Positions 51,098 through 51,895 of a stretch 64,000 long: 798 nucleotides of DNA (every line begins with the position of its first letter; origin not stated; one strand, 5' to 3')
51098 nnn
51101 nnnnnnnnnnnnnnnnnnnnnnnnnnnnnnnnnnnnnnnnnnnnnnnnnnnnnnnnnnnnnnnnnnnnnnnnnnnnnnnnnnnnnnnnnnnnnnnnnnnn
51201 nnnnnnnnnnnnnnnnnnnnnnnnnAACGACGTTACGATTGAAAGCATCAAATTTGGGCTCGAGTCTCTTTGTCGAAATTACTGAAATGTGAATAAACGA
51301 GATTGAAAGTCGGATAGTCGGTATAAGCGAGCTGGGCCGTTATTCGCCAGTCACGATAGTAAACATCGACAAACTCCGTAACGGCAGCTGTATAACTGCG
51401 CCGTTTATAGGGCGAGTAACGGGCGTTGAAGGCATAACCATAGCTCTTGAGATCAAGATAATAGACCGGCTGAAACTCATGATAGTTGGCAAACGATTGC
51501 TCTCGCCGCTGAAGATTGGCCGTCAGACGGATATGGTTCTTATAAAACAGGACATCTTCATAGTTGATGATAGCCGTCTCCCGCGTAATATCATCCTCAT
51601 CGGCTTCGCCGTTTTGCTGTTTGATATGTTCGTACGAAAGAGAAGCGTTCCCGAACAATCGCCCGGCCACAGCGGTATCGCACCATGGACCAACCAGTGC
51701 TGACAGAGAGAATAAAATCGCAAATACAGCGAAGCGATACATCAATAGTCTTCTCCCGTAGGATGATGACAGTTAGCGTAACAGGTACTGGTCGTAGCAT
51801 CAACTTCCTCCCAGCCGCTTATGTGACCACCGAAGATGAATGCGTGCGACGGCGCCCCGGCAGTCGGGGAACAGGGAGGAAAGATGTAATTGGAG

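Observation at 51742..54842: Second OmcS-like hexaheme and an expanded 12-14-heme relative with a CX7CH replacing a canonical heme site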

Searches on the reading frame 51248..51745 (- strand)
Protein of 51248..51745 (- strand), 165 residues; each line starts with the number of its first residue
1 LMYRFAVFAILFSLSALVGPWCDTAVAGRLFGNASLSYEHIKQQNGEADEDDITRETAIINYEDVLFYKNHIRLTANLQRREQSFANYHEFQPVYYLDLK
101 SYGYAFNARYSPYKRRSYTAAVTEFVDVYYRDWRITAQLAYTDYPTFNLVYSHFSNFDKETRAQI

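Call 5: search_protein_families(library=pfam, proteins=[window:51248-51745:-], max_evalue=0.01)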
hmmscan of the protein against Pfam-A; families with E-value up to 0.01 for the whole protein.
window:51248-51745:- (165 aa): 0 families

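Call 6: search_protein_families(library=ncbifam, proteins=[window:51248-51745:-], max_evalue=0.01)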
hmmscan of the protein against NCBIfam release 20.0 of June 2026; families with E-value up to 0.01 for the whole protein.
window:51248-51745:- (165 aa): 0 families
